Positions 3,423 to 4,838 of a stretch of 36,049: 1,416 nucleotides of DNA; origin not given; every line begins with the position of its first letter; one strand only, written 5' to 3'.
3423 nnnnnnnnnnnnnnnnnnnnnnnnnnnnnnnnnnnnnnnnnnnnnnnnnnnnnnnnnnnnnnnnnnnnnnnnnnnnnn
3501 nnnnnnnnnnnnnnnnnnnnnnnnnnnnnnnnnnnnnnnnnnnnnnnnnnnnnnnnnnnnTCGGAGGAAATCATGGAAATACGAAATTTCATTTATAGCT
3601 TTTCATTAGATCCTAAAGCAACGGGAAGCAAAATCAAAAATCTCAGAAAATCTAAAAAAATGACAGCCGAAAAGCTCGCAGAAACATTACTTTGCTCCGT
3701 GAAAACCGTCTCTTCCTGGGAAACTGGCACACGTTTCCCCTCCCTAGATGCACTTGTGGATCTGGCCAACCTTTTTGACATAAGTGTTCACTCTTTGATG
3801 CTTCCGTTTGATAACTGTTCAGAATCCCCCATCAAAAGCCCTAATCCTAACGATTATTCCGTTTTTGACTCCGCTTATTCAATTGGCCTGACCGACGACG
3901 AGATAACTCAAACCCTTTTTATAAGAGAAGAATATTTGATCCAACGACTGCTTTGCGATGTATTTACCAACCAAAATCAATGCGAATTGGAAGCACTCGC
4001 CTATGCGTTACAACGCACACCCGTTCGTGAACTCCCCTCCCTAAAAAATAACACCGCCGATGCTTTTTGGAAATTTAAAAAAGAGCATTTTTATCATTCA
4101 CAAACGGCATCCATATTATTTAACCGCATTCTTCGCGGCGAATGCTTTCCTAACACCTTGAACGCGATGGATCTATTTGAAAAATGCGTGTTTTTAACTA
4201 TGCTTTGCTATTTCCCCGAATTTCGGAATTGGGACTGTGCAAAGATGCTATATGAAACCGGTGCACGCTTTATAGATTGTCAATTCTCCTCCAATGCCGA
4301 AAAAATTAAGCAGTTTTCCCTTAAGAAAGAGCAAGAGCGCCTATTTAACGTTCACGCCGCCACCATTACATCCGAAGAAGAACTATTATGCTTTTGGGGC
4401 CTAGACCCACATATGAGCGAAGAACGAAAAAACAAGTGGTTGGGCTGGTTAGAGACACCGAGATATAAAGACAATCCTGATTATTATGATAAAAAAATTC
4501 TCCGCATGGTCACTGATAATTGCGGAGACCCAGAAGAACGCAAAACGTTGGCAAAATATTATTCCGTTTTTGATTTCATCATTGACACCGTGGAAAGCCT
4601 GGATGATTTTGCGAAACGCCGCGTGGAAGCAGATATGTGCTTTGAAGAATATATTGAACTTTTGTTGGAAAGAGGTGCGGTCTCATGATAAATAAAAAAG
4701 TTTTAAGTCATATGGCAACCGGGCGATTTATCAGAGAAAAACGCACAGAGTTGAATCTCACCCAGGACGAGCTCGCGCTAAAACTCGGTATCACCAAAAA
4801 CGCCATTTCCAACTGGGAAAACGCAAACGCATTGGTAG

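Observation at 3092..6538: Four-gene operon of unknown function: small protein, two coupled XRE-HTH proteins, and a zinc-ribbon/pentapeptide-repeat protein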

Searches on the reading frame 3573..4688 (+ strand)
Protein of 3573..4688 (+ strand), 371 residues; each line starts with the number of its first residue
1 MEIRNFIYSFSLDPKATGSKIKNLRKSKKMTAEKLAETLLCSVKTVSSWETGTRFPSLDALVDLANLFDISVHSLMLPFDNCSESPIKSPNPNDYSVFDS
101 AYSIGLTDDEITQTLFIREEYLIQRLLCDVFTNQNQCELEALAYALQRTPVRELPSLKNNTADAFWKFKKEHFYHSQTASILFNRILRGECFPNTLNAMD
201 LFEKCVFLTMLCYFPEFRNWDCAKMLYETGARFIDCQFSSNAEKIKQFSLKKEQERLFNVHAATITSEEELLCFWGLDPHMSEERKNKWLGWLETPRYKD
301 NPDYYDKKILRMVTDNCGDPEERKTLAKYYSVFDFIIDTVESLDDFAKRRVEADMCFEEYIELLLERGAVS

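Call 5: search_protein_families(library=pfam, proteins=[window:3573-4688:+], max_evalue=0.1)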
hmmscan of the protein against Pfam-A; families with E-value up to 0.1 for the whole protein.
window:3573-4688:+ (371 aa): 4 families
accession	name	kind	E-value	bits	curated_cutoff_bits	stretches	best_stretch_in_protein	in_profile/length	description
PF01381.28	HTH_3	-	6.2e-10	39.4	23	1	21-72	1-52/55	Helix-turn-helix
PF13560.12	HTH_31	-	5.3e-07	30.3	27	1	20-71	5-57/64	Helix-turn-helix domain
PF12844.13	HTH_19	-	1.6e-06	28.4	30.2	1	18-71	1-54/64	Helix-turn-helix domain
PF13443.12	HTH_26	-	0.001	19.7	22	1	20-72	1-54/63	Cro/C1-type HTH DNA-binding domain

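Call 6: search_protein_families(library=padloc, proteins=[window:3573-4688:+], max_evalue=0.1)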
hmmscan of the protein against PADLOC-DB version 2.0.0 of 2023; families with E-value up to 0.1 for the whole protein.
window:3573-4688:+ (371 aa): 15 families
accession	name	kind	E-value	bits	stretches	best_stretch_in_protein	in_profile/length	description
PDLC02926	HTH_VI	-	3.8e-12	44.3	1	18-84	3-69/92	-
PDLC03951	RmrA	-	2.2e-09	34.8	1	18-82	10-74/400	-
PDLC03954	RmrA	-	7.6e-09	32.9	1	17-74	11-68/380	-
PDLC03947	RmrA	-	3e-05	21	1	16-73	11-68/383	-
PDLC03956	RmrA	-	4.4e-05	20.7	1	18-76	10-69/399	-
PDLC03952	RmrA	-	5.6e-05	20.2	1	19-69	25-75/395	-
PDLC03944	RmrA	-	8.8e-05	19.7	1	17-67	7-57/384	-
PDLC03949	RmrA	-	0.00012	19.1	1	18-72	4-58/363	-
PDLC03945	RmrA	-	0.00016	19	1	17-72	3-58/394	-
PDLC02225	AbiEi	-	0.0018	16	1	86-148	103-162/198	AbiEi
PDLC03665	Control_protein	-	0.002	16.4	1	18-75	10-68/77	control protein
PDLC03948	RmrA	-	0.0021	15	1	17-70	9-62/397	-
PDLC04142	capH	-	0.0027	16.8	1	15-75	5-65/103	capH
PDLC04775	PDC-M69A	-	0.02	13.4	1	16-81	7-72/113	-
PDLC03946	RmrA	-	0.022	11.5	1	20-69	6-55/357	-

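Call 7: search_protein_families(library=phrogs, proteins=[window:3573-4688:+], max_evalue=0.1)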
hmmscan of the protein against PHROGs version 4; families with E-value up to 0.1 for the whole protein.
window:3573-4688:+ (371 aa): 25 families
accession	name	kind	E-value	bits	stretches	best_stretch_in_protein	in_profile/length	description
phrog_8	-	transcription regulation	5.3e-15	56.7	1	15-109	75-150/346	transcriptional regulator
phrog_3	-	transcription regulation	3e-12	48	1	16-168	88-268/430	transcriptional repressor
phrog_4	-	transcription regulation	1.9e-10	41.3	1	17-122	137-243/400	transcriptional repressor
phrog_2439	-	transcription regulation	1.6e-08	34.9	1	16-79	7-70/367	transcriptional regulator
phrog_2967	-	transcription regulation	1.3e-07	32.4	1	16-76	10-70/225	transcriptional regulator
phrog_5823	-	transcription regulation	2.6e-07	31.1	1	14-76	4-67/404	transcriptional regulator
phrog_2104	-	unknown function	4e-07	31.2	1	18-64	41-87/103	-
phrog_4836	-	transcription regulation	4.6e-07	30.6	1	13-77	72-136/194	CII-like regulator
phrog_38149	-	unknown function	4.9e-05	24.3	1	12-61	4-53/190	-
phrog_7241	-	transcription regulation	0.0001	23.4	1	19-76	64-121/122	transcriptional regulator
phrog_1373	-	transcription regulation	0.00013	23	1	16-76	63-123/166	transcriptional regulator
phrog_2328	-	transcription regulation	0.00066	20.5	1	17-76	16-75/128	transcriptional repressor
phrog_1994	-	DNA, RNA and nucleotide metabolism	0.00073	20.5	1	20-76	3-59/170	DNA binding protein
phrog_7950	-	transcription regulation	0.0008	20.4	1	17-52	8-43/68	transcriptional repressor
phrog_34341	-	transcription regulation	0.0041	18.4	1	19-53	74-108/122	transcriptional regulator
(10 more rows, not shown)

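Call 8: search_protein_families(library=ncbifam, proteins=[window:3573-4688:+], max_evalue=0.1)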
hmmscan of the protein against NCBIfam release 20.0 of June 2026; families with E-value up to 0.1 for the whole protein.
window:3573-4688:+ (371 aa): 14 families
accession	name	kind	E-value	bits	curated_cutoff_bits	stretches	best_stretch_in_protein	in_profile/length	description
NF041951.1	phage_RstR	subfamily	1.1e-10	41.7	80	1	18-77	4-63/108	RstR family transcriptional repressor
NF003162.0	PRK04140.1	equivalog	1.9e-05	23.9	263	1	18-76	128-186/317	transcriptional regulator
NF007257.0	PRK09706.1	subfamily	6.4e-05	22.8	101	1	15-77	4-66/135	transcriptional repressor DicA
NF052239.1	antitox_spr1629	equivalog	9.6e-05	21.6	335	1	17-72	3-58/377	spr1629 family repressor/antitoxin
TIGR03830.1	CxxCG_CxxCG_HTH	subfamily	0.00011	21.9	61.8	1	15-58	64-107/127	type II TA system antitoxin MqsA family protein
NF047948.1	male_kill_WMK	equivalog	0.00081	18.9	300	1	16-78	162-224/300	WO male-killing family protein Wmk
NF041265.1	NadS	equivalog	0.0011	19.2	60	1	20-59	34-73/94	NadS family protein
NF040522.1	VC1465_fam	subfamily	0.0011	19.1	70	1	21-53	1-33/111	VC1465 family Xer recombination activation factor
NF047542.1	telomere_Tap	equivalog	0.0019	17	600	1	22-67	23-68/695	telomere-associated protein Tap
TIGR00270.2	TIGR00270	equivalog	0.0054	16.5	110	1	19-72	78-131/159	multiprotein bridging factor aMBF1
TIGR03070.1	couple_hipB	subfamily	0.0084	16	71.65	1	18-69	4-55/58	type II toxin-antitoxin system Y4mF family antitoxin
NF006015.0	PRK08154.1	subfamily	0.018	14.2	204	1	17-79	31-93/314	anaerobic benzoate catabolism transcriptional regulator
NF041575.1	antitoxPezA_Strep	equivalog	0.058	13.4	290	1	18-71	3-56/158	type II toxin-antitoxin system antitoxin PezA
NF010465.0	PRK13890.1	equivalog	0.086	12.9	96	0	22-75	11-64/121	conjugal transfer protein TrbA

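Call 37: search_solved_structures(query=A2, max_evalue=1)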
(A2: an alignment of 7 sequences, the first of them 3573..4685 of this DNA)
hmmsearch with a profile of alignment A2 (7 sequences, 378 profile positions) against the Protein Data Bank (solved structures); distinct sequences matched with E-value up to 1: 32.
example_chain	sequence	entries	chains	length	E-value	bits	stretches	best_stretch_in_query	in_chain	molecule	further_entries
9sf2_A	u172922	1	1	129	7.9e-10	42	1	15-108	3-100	Transcriptional regulator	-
8tac_A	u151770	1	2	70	4.4e-07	32.9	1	13-61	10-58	DBP48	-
7t8i_A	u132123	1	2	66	4.8e-06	29.5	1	17-74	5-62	Phage element (ICEBs1)transcriptional regulator (Xre family)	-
9k3w_A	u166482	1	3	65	5.8e-06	29.2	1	19-71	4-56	Transcriptional regulator, PbsX family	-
3ivp_A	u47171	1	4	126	2.2e-05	27.3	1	14-102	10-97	Putative transposon-related DNA-binding protein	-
6rnz_A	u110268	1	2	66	3.1e-05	26.9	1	19-76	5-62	HTH-type transcriptional regulator DdrOC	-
3qq6_A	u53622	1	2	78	4.7e-05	26.3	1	16-76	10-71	HTH-type transcriptional regulator sinR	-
3bs3_A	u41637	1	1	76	5.6e-05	26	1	17-71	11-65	Putative DNA-binding protein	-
5tn0_A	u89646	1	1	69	7e-05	25.7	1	17-76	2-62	HTH-type transcriptional regulator SinR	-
6rmq_A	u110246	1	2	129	0.00014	24.7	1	19-76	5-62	HTH-type transcriptional regulator DdrOC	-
6rnx_A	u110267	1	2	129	0.00017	24.4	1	19-76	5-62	HTH-type transcriptional regulator DdrOC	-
1b0n_A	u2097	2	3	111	0.00019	24.2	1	17-76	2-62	PROTEIN (SINR PROTEIN) | HTH-TYPE TRANSCRIPTIONAL REGULATOR SINR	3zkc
3omt_A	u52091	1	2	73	0.00031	23.6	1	19-77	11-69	uncharacterized protein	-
6jq1_A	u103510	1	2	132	0.0004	23.2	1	19-76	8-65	Transcriptional regulator, XRE family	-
3op9_A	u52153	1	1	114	0.00053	22.8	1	21-76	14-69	Pli0006 protein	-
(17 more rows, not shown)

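Call 49: find_homologous_proteins(query=window:3573-4688:+, max_evalue=0.001)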
Query window:3573-4688:+ (371 aa): 29 proteins with E <= 0.001 among 2282 candidates.
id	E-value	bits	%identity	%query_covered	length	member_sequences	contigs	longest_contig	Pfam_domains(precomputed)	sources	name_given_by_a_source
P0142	2.4e-252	854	100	100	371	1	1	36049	PF12844.14,PF01381.29,PF13560.13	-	-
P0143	1.4e-161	556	67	100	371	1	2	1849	PF01381.29,PF13560.13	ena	-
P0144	1.1e-140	487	61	100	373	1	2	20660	PF12844.14,PF01381.29,PF13560.13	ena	-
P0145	7.4e-102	359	49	100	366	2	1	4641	PF12844.14,PF01381.29,PF13560.13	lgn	-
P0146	1.3e-101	358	45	100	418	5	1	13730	PF12844.14,PF01381.29,PF13560.13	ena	-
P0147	2.7e-98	347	45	100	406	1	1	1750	PF12844.14,PF01381.29,PF13560.13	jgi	jgi:transcriptional regulator with XRE-family HTH domain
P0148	3.9e-94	334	44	100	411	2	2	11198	PF12844.14,PF01381.29,PF13560.13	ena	-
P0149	7.0e-86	307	56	67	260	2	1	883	-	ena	-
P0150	2.1e-83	299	47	90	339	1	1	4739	-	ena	-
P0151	2.7e-81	292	42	100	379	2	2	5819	PF12844.14,PF01381.29,PF13560.13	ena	-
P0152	1.0e-77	280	41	100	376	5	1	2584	PF12844.14,PF01381.29,PF13560.13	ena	-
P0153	3.6e-76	275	42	100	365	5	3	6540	PF12844.14,PF01381.29,PF13560.13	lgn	-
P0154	9.0e-73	264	41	100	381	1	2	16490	PF12844.14,PF01381.29,PF13560.13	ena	-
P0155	1.3e-72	263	41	100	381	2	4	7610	PF12844.14,PF01381.29,PF13560.13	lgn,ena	-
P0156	1.5e-72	263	41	100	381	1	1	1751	PF12844.14,PF01381.29,PF13560.13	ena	-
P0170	1.0e-35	142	36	63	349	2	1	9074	PF12844.14,PF01381.29,PF13560.13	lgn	-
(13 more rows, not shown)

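Call 58: find_encoding_contigs(protein=P0146, flank=8000, max_places=3)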
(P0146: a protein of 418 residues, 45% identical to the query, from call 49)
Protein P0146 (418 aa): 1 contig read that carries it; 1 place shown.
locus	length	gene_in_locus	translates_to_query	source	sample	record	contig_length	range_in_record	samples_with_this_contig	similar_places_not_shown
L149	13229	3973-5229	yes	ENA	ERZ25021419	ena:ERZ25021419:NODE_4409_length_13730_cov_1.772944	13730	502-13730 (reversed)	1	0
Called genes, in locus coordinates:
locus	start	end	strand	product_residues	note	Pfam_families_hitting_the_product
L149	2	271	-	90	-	?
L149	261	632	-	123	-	PF13560:HTH_31, PF01381:HTH_3, PF12844:HTH_19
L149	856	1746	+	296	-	PF02661:Fic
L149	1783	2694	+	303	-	PF08867:FRG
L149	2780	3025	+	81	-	-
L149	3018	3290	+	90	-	PF20648:DUF6809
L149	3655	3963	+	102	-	-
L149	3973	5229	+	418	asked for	PF01381:HTH_3, PF12844:HTH_19 (weak), PF13560:HTH_31 (weak)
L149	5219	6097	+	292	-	PF13560:HTH_31 (faint), PF01381:HTH_3, PF12844:HTH_19 (weak)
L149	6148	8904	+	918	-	PF00580:UvrD-helicase, PF13245:AAA_19 (faint), PF01443:Viral_helicase1 (faint)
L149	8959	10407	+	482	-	PF02493:MORN (weak), PF13181:TPR_8 (faint), PF13424:TPR_12 (faint), PF23914:TPR_CcmH_CycH (faint), PF07719:TPR_2 (faint), PF00515:TPR_1 (weak), PF13414:TPR_11 (weak), PF13431:TPR_17 (weak), +3 more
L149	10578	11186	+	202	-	PF00717:Peptidase_S24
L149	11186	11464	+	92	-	PF13730:HTH_36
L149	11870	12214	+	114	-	-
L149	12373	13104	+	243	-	PF02774:Semialdhyde_dhC (weak)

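Call 59: find_encoding_contigs(protein=P0170, flank=8000, max_places=3)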
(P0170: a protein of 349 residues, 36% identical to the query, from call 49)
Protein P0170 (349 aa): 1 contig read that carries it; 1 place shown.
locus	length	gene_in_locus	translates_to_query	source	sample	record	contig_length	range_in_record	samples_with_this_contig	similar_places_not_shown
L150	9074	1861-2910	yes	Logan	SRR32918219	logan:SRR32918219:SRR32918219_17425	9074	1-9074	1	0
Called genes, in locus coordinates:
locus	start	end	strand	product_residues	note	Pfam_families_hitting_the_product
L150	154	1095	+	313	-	PF13102:Phage_int_SAM_5, PF00589:Phage_integrase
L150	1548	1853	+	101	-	-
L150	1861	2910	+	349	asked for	PF01381:HTH_3, PF12844:HTH_19 (weak), PF13560:HTH_31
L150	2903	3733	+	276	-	PF01381:HTH_3, PF12844:HTH_19 (weak), PF13560:HTH_31 (weak)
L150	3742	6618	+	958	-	PF00580:UvrD-helicase (weak), PF01443:Viral_helicase1 (faint), PF13245:AAA_19 (faint)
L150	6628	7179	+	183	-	-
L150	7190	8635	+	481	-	-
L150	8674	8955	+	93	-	-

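Call 60: find_encoding_contigs(protein=P0153, flank=8000, max_places=4)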
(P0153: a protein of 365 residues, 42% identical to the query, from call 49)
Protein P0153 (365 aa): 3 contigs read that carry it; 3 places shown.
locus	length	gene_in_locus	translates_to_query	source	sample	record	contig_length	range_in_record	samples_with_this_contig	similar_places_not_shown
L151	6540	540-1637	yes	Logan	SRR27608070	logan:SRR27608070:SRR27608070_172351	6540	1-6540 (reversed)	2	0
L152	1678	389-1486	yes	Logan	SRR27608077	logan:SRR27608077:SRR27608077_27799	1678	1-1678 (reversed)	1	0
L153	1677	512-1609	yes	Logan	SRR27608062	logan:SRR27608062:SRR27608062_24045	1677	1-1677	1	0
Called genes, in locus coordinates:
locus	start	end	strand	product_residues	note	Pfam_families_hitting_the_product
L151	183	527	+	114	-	-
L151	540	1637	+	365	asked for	PF01381:HTH_3, PF12844:HTH_19, PF13560:HTH_31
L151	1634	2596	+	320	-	PF01381:HTH_3, PF12844:HTH_19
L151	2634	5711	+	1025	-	PF00580:UvrD-helicase, PF13245:AAA_19, PF13604:AAA_30 (faint), PF13361:UvrD_C, PF13538:UvrD_C_2 (faint), PF01396:Zn_ribbon_Top1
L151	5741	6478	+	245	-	PF02493:MORN (weak), PF13424:TPR_12 (weak), PF13428:TPR_14 (faint), PF13432:TPR_16 (faint), PF00515:TPR_1, PF07719:TPR_2 (weak), PF13181:TPR_8, PF13414:TPR_11, +6 more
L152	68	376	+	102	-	-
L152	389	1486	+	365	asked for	PF01381:HTH_3, PF12844:HTH_19, PF13560:HTH_31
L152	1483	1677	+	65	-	?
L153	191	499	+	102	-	-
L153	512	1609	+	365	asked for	PF01381:HTH_3, PF12844:HTH_19, PF13560:HTH_31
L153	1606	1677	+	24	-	?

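Call 71: predict_structure(alignment_id=A4)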
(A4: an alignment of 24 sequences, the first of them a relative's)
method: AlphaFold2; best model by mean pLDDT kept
length: 371 residues; sequences in the alignment: 24
mean_pLDDT: 87.9   pTM: 0.78
mean pLDDT of the five models: 87.9, 86.6, 86.0, 84.0, 83.0
residues with pLDDT >= 90: 216; 70-90: 128; 50-70: 25; < 50: 2
segments of 3 or more residues with pLDDT < 50: none
pLDDT, mean of each block of 10 residues (from residue 1): 74 82 93 94 94 89 88 66 73 53 86 93 87 85 87 71 91 89 91 93 96 93 94 95 94 91 91 90 92 89 89 85 94 95 95 95 94 81
secondary structure, 60 per line:
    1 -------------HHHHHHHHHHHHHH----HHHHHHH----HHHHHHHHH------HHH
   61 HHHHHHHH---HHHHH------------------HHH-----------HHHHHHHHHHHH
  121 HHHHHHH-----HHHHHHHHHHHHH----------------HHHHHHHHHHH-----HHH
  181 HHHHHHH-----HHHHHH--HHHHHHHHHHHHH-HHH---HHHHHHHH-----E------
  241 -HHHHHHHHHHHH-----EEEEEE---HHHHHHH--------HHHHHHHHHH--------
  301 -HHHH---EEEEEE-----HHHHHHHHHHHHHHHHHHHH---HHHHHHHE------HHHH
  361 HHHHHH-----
elements in order: H14-27 H32-38 H43-51 H58-68 H72-76 H109-127 H133-145 H162-172 H178-187 H193-198 H201-213 H221-228 H242-253 E259-264 H268-274 H283-292 H302-305 E309-314 H320-339 H343-349 H357-366

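Call 75: fold_search(model_id=the predicted structure, library=pdb)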
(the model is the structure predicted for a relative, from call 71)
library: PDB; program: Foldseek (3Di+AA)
matches with E <= 10: 470; with E <= 0.001: 0
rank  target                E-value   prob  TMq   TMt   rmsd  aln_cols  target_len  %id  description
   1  6hu8                  1.2e-03  0.98  0.16  0.20  17.8       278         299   17  Apo form of the competence regulator ComR from Streptococcus vestibularis (released 2019-10-23)
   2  6qer_D                2.0e-03  0.98  0.16  0.20  17.9       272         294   15  Apo Form Of ComR From S. Thermophilus in space group C2 (released 2019-02-20)
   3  5juf                  2.5e-03  0.97  0.16  0.20  18.4       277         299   17  Crystal structure of the apo form of ComR from S. thermophilus. (released 2016-10-26)
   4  6qer_A                2.7e-03  0.97  0.16  0.20  17.8       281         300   16  Apo Form Of ComR From S. Thermophilus in space group C2 (released 2019-02-20)
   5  3u3w_A                3.1e-03  0.94  0.18  0.23  21.0       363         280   15  Crystal Structure of Bacillus thuringiensis PlcR in complex with the peptide PapR7 and DNA (released 2013-01-09)
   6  5jub_A                3.4e-03  0.97  0.18  0.21  16.8       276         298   18  Crystal structure of ComR from S.thermophilus in complex with DNA and its signalling peptide ComS. (released 2016-10-26)
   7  6jq1_A                4.3e-03  1.00  0.16  0.45   7.2        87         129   25  Crystal Structure of DdrO from Deinococcus geothermalis (released 2019-08-28)
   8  5fd4_A                5.0e-03  0.96  0.17  0.21  17.1       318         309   13  Crystal Structure of ComR from Streptococcus suis (released 2016-11-02)
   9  6jq1_B                5.8e-03  1.00  0.16  0.44   1.6        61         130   33  Crystal Structure of DdrO from Deinococcus geothermalis (released 2019-08-28)
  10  4ob4_A                6.0e-03  1.00  0.16  0.79   1.8        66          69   23  Structure of the S. venezulae BldD DNA-binding domain (released 2014-11-19)
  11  6qer_C                6.0e-03  0.94  0.16  0.20  18.2       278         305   15  Apo Form Of ComR From S. Thermophilus in space group C2 (released 2019-02-20)
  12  2b5a_B                7.0e-03  1.00  0.16  0.75   1.3        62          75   24  C.BclI, Control Element of the BclI Restriction-Modification System (released 2006-01-03)
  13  2b5a_A                8.1e-03  1.00  0.16  0.72   1.5        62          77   24  C.BclI, Control Element of the BclI Restriction-Modification System (released 2006-01-03)
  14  1y7y_B                8.9e-03  1.00  0.17  0.88   1.3        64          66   30  High-resolution crystal structure of the restriction-modification controller protein C.AhdI from Aeromonas hydrophila (released 2005-02-22)
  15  1zzb_A                9.3e-03  1.00  0.18  0.35   6.9        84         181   23  Crystal Structure of CoII HppE in Complex with Substrate (released 2005-07-26)
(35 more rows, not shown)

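Call 83: fold_search(model_id=the predicted structure, library=viral)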
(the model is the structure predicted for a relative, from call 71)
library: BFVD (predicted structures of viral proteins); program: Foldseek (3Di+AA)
matches with E <= 10: 1192; with E <= 0.001: 5
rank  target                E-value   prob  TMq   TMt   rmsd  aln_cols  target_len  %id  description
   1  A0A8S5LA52            2.8e-04  1.00  0.17  0.47  11.2        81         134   28  HTH cro/C1-type domain-containing protein [Siphoviridae sp. ctFNZ2]
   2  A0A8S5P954            3.1e-04  1.00  0.17  0.46   0.8        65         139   28  Helix-turn-helix domain protein [Siphoviridae sp. ctpoI7]
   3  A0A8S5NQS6            3.2e-04  1.00  0.18  0.57   1.0        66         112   33  Helix-turn-helix domain protein [Siphoviridae sp. ctSP74]
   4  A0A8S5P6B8            6.6e-04  1.00  0.18  0.77   2.5        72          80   35  Helix-turn-helix domain protein [Siphoviridae sp. ctTwu10]
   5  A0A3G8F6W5            8.9e-04  1.00  0.18  0.71   4.2        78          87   31  Putative cI-like repressor [Streptococcus phage CHPC663]
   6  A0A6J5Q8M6            1.2e-03  1.00  0.18  0.74   7.1        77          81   28  HTH_XRE domain containing protein [uncultured Caudovirales phage]
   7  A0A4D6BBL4            1.2e-03  0.99  0.19  0.20  21.0       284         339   15  (no name in the UniProt tables at hand)
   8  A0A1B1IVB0            1.4e-03  1.00  0.17  0.81   0.8        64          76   31  (no name in the UniProt tables at hand)
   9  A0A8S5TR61            1.4e-03  1.00  0.18  0.44   3.0        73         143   27  Helix-turn-helix domain protein [Siphoviridae sp. ctss15]
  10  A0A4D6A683            1.7e-03  1.00  0.17  0.79   0.9        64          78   31  (no name in the UniProt tables at hand)
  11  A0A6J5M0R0            2.3e-03  1.00  0.19  0.87   1.5        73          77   26  HTH_XRE domain containing protein [uncultured Caudovirales phage]
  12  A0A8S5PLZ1            2.4e-03  1.00  0.17  0.54   1.7        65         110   34  Helix-turn-helix domain protein [Siphoviridae sp. ct8NQ14]
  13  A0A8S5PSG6            2.8e-03  1.00  0.16  0.72   0.7        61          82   31  Helix-turn-helix domain protein [Siphoviridae sp. ct96x5]
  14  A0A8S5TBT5            2.8e-03  1.00  0.17  0.28   1.3        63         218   27  Helix-turn-helix domain protein [Myoviridae sp. ct89I2]
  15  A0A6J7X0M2            3.0e-03  1.00  0.17  0.45   5.6        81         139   30  HTH_XRE domain containing protein [uncultured Caudovirales phage]
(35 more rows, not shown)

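Call 88: search_protein_families(library=padloc, proteins=[L150:3742-6618:+, L150:6628-7179:+, L150:7190-8635:+], max_evalue=0.01)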
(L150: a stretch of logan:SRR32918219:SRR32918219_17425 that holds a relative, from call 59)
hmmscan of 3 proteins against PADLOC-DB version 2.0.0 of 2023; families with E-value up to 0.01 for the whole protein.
L150:3742-6618:+ (958 aa): 4 families
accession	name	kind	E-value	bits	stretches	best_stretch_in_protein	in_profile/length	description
PDLC01087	C3a187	-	4.5e-06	23.8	1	429-489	196-250/559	NERD+UvrD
PDLC00130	GajB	-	0.00076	15.8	0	741-833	184-287/589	UrvD helicase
PDLC00106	GajB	-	0.0029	14.2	1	436-473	6-42/577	UrvD helicase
PDLC00147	GajB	-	0.003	14.5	0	760-847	234-320/637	UrvD helicase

L150:6628-7179:+ (183 aa): 0 families

L150:7190-8635:+ (481 aa): 1 family
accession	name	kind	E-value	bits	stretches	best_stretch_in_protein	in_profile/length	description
PDLC04409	PDC-M09B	-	5.6e-06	23.2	1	37-387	46-384/480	-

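Call 89: search_protein_families(library=pfam, proteins=[L150:3742-6618:+, L150:6628-7179:+, L150:7190-8635:+, L150:8674-8955:+], max_evalue=0.01)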
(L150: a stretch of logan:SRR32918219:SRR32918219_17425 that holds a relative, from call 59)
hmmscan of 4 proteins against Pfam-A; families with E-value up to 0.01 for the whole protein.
L150:3742-6618:+ (958 aa): 5 families
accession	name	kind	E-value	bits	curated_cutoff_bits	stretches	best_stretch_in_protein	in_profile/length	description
PF01443.25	Viral_helicase1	-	3.2e-07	30.8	21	1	877-952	159-227/228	Viral superfamily 1 RNA helicase core domain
PF13245.12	AAA_19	-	8.1e-07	29.7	25.1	1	448-504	12-61/134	AAA domain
PF00580.27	UvrD-helicase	-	2.1e-05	24.8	23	1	438-784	5-238/271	UvrD/REP helicase N-terminal domain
PF13401.12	AAA_22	-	7.1e-05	23.6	27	0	448-531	6-84/130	AAA domain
PF13538.12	UvrD_C_2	-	0.0049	17.1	27.4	1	904-951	4-51/52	UvrD-like helicase C-terminal domain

L150:6628-7179:+ (183 aa): 0 families

L150:7190-8635:+ (481 aa): 0 families

L150:8674-8955:+ (93 aa): 0 families
